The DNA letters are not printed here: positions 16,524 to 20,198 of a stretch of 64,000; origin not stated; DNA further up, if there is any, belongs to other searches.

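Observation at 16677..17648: Outer-membrane receptor continues ~320 codons past its canonical terminal Phe into two unrecognised tandem modules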

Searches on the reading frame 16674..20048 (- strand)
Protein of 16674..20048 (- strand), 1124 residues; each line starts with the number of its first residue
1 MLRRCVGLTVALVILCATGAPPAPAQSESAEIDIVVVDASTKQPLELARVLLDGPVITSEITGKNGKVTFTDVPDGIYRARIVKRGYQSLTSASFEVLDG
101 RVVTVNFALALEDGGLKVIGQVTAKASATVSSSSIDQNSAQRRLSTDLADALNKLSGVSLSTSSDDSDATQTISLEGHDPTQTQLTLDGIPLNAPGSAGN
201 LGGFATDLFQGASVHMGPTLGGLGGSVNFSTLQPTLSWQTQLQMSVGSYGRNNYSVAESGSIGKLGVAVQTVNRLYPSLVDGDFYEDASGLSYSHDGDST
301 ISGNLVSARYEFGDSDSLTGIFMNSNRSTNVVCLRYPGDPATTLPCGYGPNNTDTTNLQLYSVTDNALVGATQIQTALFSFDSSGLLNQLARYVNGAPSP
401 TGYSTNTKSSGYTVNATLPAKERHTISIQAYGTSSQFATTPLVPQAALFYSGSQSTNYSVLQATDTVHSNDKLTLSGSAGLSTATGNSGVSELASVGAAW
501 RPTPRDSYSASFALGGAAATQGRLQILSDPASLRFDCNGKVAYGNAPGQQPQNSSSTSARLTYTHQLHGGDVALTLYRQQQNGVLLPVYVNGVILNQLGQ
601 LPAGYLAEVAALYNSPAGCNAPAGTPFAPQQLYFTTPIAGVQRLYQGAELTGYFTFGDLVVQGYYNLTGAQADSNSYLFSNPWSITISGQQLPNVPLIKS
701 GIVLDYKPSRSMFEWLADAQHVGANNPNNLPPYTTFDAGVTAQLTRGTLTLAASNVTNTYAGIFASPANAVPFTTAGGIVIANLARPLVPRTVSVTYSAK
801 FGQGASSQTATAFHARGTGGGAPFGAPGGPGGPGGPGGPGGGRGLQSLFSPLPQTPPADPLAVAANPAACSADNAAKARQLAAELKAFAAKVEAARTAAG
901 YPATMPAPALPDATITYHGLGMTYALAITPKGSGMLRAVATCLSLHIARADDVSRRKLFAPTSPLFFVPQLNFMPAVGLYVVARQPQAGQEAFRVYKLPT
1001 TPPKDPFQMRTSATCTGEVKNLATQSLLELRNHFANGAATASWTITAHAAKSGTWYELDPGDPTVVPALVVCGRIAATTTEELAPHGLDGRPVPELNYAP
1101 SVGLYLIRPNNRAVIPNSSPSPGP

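Call 3: search_protein_families(library=pfam, proteins=[window:16674-20048:-], max_evalue=1)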
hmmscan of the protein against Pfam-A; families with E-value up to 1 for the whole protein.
window:16674-20048:- (1124 aa): 4 families
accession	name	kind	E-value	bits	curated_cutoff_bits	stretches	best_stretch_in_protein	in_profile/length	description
PF07715.20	Plug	-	2.6e-09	38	23.9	1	125-218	2-94/107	TonB-dependent Receptor Plug Domain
PF13620.12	CarboxypepD_reg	-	3e-09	37.5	32.3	1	35-109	5-81/82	Carboxypeptidase regulatory-like domain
PF17802.7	SpaA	-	0.00057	20.4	23.1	1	33-97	4-76/91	Prealbumin-like fold domain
PF13715.12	CarbopepD_reg_2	-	0.0026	18.2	32.2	1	36-92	5-60/88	CarboxypepD_reg-like domain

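Call 4: search_protein_families(library=ncbifam, proteins=[window:16674-20048:-], max_evalue=1)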
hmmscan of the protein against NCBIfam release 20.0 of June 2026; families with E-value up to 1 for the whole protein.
window:16674-20048:- (1124 aa): 7 families
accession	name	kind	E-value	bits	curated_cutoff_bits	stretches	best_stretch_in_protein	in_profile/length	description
TIGR01785.1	TonB-hemin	subfamily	7.7e-08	31.2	316.85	1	126-234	16-131/677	TonB-dependent heme/hemoglobin receptor family protein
NF038079.1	TonB_sider_MxcH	equivalog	6.3e-05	21.2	925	1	133-252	137-259/792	TonB-dependent siderophore myxochelin receptor MxcH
NF010010.0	PRK13483.1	equivalog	0.019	13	927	1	126-189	48-107/660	ligand-gated channel protein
NF010011.0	PRK13484.1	equivalog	0.027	12.7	1197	1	125-200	44-115/682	IreA family TonB-dependent siderophore receptor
NF007478.2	PRK10064.1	equivalog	0.031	12.5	745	1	127-193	46-109/663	catecholate siderophore receptor CirA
NF049944.1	TonB_dep_PUIUD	equivalog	0.093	11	850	1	147-274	77-217/686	TonB-dependent receptor, PUIUD motif-type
NF049946.1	TonB_dep_CU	exception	0.2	9.9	700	1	148-197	78-127/683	TonB-dependent receptor, CU motif-type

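Call 5: find_homologous_proteins(query=window:16674-20048:-)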
Query window:16674-20048:- (1124 aa): 614 proteins with E <= 0.001 among 8000 candidates; the best 120 are listed.
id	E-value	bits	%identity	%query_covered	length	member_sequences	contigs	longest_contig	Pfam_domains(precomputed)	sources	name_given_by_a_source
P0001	0.0e+0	2265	90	100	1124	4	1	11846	PF07715.21,PF13620.13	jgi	jgi:hypothetical protein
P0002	0.0e+0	2237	89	99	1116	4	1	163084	PF07715.21,PF13620.13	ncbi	-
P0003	0.0e+0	2201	87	100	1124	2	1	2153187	PF07715.21,PF13620.13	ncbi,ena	-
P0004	0.0e+0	2164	85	100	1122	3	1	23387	PF07715.21,PF13620.13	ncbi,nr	ncbi:MAG: TonB-dependent receptor [Candidatus Eremiobacteraeota bacterium]|nr:TonB-dependent recepto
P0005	0.0e+0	2050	81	100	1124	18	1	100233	PF07715.21,PF13620.13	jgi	jgi:hypothetical protein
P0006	0.0e+0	2028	83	97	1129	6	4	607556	PF07715.21,PF13620.13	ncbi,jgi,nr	ncbi:MAG TPA: TonB-dependent receptor [Candidatus Cybelea sp.]|jgi:hypothetical protein|nr:TonB-depe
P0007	0.0e+0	2016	80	100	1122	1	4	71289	PF07715.21,PF13620.13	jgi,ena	jgi:hypothetical protein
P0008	0.0e+0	2015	81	99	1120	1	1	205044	PF07715.21,PF13620.13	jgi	jgi:hypothetical protein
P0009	0.0e+0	2012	79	98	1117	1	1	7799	PF07715.21,PF13620.13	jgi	jgi:TonB-dependent Receptor Plug Domain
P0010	0.0e+0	2011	79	100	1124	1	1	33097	PF07715.21,PF13620.13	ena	-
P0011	0.0e+0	2008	80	100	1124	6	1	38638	PF07715.21,PF13620.13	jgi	jgi:hypothetical protein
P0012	0.0e+0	2003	79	100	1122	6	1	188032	PF07715.21,PF13620.13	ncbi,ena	-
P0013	0.0e+0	1993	79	99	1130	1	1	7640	PF07715.21,PF13620.13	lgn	-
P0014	0.0e+0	1985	78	98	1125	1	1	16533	PF07715.21,PF13620.13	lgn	-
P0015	0.0e+0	1982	78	100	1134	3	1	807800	PF07715.21,PF13620.13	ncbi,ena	-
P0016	0.0e+0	1980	78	98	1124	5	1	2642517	PF07715.21,PF13620.13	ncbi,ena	-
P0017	0.0e+0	1980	78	98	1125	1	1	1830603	PF07715.21,PF13620.13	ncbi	-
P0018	0.0e+0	1980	78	99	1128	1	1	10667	PF07715.21,PF13620.13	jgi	jgi:hypothetical protein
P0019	0.0e+0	1979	78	97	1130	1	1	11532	PF07715.21,PF13620.13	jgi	jgi:TonB-dependent Receptor Plug Domain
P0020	0.0e+0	1975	78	99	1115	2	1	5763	PF07715.21,PF13620.13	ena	-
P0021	0.0e+0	1968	78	98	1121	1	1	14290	PF07715.21,PF13620.13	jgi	jgi:hypothetical protein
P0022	0.0e+0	1966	79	99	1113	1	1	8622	PF07715.21,PF13620.13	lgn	-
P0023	0.0e+0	1965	79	97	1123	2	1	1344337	PF07715.21,PF13620.13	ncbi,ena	-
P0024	0.0e+0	1962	76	100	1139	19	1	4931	PF07715.21,PF13620.13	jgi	jgi:hypothetical protein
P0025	0.0e+0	1961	79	97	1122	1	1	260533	PF07715.21,PF13620.13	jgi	jgi:hypothetical protein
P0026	0.0e+0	1959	78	98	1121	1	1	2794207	PF07715.21,PF13620.13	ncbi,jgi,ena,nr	ncbi:MAG: TonB-dependent receptor [Candidatus Eremiobacteraeota bacterium]|nr:TonB-dependent recepto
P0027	0.0e+0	1957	78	98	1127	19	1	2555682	PF07715.21,PF13620.13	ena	-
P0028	0.0e+0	1956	76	100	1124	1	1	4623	PF07715.21,PF13620.13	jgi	jgi:hypothetical protein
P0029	0.0e+0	1955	76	100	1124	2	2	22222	PF07715.21,PF13620.13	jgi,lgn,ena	jgi:hypothetical protein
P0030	0.0e+0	1955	78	99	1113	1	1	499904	PF07715.21,PF13620.13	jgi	jgi:TonB-dependent Receptor Plug Domain/Carboxypeptidase regulatory-like domain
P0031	0.0e+0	1950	77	98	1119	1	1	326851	PF07715.21,PF13620.13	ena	-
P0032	0.0e+0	1950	79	97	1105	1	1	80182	PF07715.21,PF13620.13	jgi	jgi:TonB-dependent Receptor Plug Domain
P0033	0.0e+0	1948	77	100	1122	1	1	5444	PF07715.21,PF13620.13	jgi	jgi:hypothetical protein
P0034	0.0e+0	1948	77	98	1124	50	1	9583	PF07715.21,PF13620.13,PF00593.31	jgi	jgi:hypothetical protein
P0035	0.0e+0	1947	77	100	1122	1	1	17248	PF07715.21,PF13620.13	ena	-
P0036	0.0e+0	1947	77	100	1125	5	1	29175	PF07715.21,PF13620.13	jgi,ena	jgi:hypothetical protein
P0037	0.0e+0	1947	77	98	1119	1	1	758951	PF07715.21,PF13620.13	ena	-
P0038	0.0e+0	1946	77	98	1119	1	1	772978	PF07715.21,PF13620.13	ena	-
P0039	0.0e+0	1946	78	97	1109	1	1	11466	PF07715.21,PF13620.13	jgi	jgi:hypothetical protein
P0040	0.0e+0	1946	78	96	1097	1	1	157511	PF07715.21,PF13620.13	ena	-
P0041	0.0e+0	1946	77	100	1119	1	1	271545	PF07715.21,PF13620.13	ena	-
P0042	0.0e+0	1946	77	100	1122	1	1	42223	PF07715.21,PF13620.13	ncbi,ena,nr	ncbi:MAG TPA: TonB-dependent receptor [Candidatus Acidoferrum sp.]|nr:TonB-dependent receptor [Candi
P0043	0.0e+0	1945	77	100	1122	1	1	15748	PF07715.21,PF13620.13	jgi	-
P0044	0.0e+0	1945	77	98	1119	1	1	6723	PF07715.21,PF13620.13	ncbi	ncbi:MAG: TonB-dependent receptor [Candidatus Cybelea sp.]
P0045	0.0e+0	1945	77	98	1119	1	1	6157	PF07715.21,PF13620.13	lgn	-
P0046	0.0e+0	1945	77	100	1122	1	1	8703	PF07715.21,PF13620.13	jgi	jgi:hypothetical protein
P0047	0.0e+0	1944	77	100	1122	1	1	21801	PF07715.21,PF13620.13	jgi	jgi:hypothetical protein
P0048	0.0e+0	1944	77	100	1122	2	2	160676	PF07715.21,PF13620.13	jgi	jgi:hypothetical protein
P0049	0.0e+0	1944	77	100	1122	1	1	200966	PF07715.21,PF13620.13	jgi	jgi:hypothetical protein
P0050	0.0e+0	1943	78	99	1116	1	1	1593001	PF07715.21,PF13620.13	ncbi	-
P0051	0.0e+0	1943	77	98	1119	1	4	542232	PF07715.21,PF13620.13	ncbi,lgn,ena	ncbi:MAG: TonB-dependent receptor [Candidatus Cybelea sp.]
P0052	0.0e+0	1942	77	100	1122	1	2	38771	PF07715.21,PF13620.13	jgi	jgi:hypothetical protein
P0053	0.0e+0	1941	77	100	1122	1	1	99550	PF07715.21,PF13620.13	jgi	jgi:hypothetical protein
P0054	0.0e+0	1941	77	98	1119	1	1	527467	PF07715.21,PF13620.13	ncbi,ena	ncbi:MAG: TonB-dependent receptor [Candidatus Cybelea sp.]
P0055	0.0e+0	1940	78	97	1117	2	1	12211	PF07715.21,PF13620.13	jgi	-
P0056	0.0e+0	1938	75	98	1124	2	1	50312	PF07715.21,PF13620.13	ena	-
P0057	0.0e+0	1938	78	96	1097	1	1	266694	PF07715.21,PF13620.13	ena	-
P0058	0.0e+0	1938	76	100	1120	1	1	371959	PF07715.21,PF13620.13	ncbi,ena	-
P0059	0.0e+0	1935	77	98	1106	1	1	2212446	PF07715.21,PF13620.13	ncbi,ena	-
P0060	0.0e+0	1935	76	100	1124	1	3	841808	PF07715.21,PF13620.13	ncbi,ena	ncbi:MAG: TonB-dependent receptor [Candidatus Cybelea sp.]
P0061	0.0e+0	1935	77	100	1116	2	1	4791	PF07715.21,PF13620.13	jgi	-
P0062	0.0e+0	1933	78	99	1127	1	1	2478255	PF07715.21,PF13620.13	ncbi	-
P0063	0.0e+0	1933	77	100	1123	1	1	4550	PF07715.21,PF13620.13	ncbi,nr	ncbi:MAG: TonB-dependent receptor [Candidatus Eremiobacteraeota bacterium]|nr:TonB-dependent recepto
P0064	0.0e+0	1930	78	97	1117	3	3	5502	PF07715.21,PF13620.13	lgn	-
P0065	0.0e+0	1929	76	100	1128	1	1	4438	PF07715.21,PF13620.13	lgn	-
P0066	0.0e+0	1925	77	100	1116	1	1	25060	PF07715.21,PF13620.13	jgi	jgi:hypothetical protein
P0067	0.0e+0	1924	77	99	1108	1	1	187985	PF07715.21,PF13620.13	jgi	jgi:hypothetical protein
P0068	0.0e+0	1921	77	99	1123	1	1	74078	PF07715.21,PF13620.13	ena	-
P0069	0.0e+0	1920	77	99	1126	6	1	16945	PF07715.21,PF13620.13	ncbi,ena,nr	ncbi:MAG: TonB-dependent receptor plug domain-containing protein [Candidatus Eremiobacteraeota bacte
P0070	0.0e+0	1920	77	99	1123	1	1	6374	PF07715.21,PF13620.13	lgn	-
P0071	0.0e+0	1919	76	99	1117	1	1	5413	PF07715.21,PF13620.13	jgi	jgi:hypothetical protein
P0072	0.0e+0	1918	76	98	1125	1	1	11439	PF07715.21,PF13620.13,PF00593.31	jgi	jgi:hypothetical protein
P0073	0.0e+0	1918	77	96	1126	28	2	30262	PF07715.21,PF13620.13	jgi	jgi:TonB-dependent Receptor Plug Domain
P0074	0.0e+0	1917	76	97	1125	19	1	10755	PF07715.21,PF13620.13,PF00593.31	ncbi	ncbi:MAG: TonB-dependent receptor domain-containing protein [Candidatus Cybelea sp.]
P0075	0.0e+0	1916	76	98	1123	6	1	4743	PF07715.21,PF13620.13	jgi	jgi:hypothetical protein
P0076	0.0e+0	1914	76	99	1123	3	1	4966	PF07715.21,PF13620.13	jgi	jgi:hypothetical protein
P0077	0.0e+0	1914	76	100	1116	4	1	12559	PF07715.21,PF13620.13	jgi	jgi:hypothetical protein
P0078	0.0e+0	1912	77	98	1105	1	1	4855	PF07715.21,PF13620.13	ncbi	-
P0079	0.0e+0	1907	76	98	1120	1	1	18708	PF07715.21,PF13620.13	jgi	jgi:hypothetical protein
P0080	0.0e+0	1906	76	97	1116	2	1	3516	PF07715.21,PF13620.13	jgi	jgi:hypothetical protein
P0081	0.0e+0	1904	75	99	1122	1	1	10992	PF07715.21,PF13620.13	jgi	jgi:TonB-dependent Receptor Plug Domain/Carboxypeptidase regulatory-like domain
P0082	0.0e+0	1903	77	98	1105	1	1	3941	PF07715.21,PF13620.13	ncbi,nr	ncbi:MAG: TonB-dependent receptor [Candidatus Eremiobacteraeota bacterium]|nr:TonB-dependent recepto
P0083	0.0e+0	1902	76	98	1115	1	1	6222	PF07715.21,PF13620.13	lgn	-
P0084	0.0e+0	1899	76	98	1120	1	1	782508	PF07715.21,PF13620.13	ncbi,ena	-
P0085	0.0e+0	1899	76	97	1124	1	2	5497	PF07715.21,PF13620.13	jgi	jgi:hypothetical protein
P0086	0.0e+0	1891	77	72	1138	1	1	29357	PF07715.21,PF13620.13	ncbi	ncbi:MAG: TonB-dependent receptor [Candidatus Baltobacteraceae bacterium]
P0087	0.0e+0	1889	75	100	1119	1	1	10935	PF07715.21,PF13620.13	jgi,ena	-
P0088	0.0e+0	1882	75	98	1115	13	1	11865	PF07715.21,PF13620.13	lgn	-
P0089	0.0e+0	1880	74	100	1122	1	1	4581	PF07715.21,PF13620.13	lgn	-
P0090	0.0e+0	1877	75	99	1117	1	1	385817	PF07715.21,PF13620.13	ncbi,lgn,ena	-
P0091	0.0e+0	1876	75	98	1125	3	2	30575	PF07715.21,PF13620.13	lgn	-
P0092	0.0e+0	1873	75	98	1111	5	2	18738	PF07715.21,PF13620.13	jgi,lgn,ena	-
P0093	0.0e+0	1862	73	100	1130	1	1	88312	PF07715.21,PF13620.13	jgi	jgi:TonB-dependent Receptor Plug Domain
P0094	0.0e+0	1856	73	99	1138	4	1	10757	PF07715.21,PF13620.13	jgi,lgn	jgi:hypothetical protein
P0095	0.0e+0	1853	74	100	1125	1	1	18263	PF07715.21,PF13620.13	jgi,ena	-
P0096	0.0e+0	1847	78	70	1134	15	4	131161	PF07715.21,PF13620.13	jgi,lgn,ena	-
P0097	0.0e+0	1847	73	100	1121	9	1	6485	PF07715.21,PF13620.13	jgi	jgi:hypothetical protein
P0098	0.0e+0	1846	74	99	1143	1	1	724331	PF07715.21,PF13620.13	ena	-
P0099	0.0e+0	1844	74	98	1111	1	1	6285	PF07715.21,PF13620.13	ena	-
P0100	0.0e+0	1843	74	99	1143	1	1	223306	PF07715.21,PF13620.13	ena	-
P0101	0.0e+0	1843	74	99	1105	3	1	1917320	PF07715.21,PF13620.13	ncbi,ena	-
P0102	0.0e+0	1839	73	99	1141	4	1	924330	PF07715.21,PF13620.13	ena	-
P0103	0.0e+0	1830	76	73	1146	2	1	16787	PF07715.21,PF13620.13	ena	-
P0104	0.0e+0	1829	73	99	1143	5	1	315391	PF07715.21,PF13620.13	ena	-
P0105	0.0e+0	1827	73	100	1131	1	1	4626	PF07715.21,PF13620.13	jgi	jgi:hypothetical protein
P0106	0.0e+0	1823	73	99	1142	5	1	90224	PF07715.21,PF13620.13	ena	-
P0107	0.0e+0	1819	72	98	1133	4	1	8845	PF07715.21,PF13620.13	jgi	jgi:hypothetical protein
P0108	0.0e+0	1817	76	72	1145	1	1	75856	PF07715.21,PF13620.13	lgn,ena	-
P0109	0.0e+0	1815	75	95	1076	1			PF07715.21,PF13620.13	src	-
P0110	0.0e+0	1797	70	100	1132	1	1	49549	PF07715.21,PF13620.13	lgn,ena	-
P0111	0.0e+0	1795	71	100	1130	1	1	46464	PF07715.21,PF13620.13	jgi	jgi:hypothetical protein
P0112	0.0e+0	1790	72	99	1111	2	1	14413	PF07715.21,PF13620.13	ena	-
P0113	0.0e+0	1780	71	100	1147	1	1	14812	PF07715.21,PF13620.13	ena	-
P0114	0.0e+0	1774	71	99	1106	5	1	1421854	PF07715.21,PF13620.13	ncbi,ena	-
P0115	0.0e+0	1732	90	77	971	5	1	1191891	PF07715.21,PF13620.13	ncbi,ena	-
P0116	0.0e+0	1724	76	92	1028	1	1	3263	PF07715.21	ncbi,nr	ncbi:MAG TPA: TonB-dependent receptor plug domain-containing protein, partial [Candidatus Nitrosotal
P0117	0.0e+0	1706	76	86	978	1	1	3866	PF07715.21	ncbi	ncbi:MAG: TonB-dependent receptor plug domain-containing protein, partial [Candidatus Cybelea sp.]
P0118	0.0e+0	1562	65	97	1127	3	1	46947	PF07715.21,PF13620.13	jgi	jgi:hypothetical protein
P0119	0.0e+0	1561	65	98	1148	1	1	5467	PF07715.21,PF13620.13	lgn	-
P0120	0.0e+0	1559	65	98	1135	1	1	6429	PF07715.21,PF13620.13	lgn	-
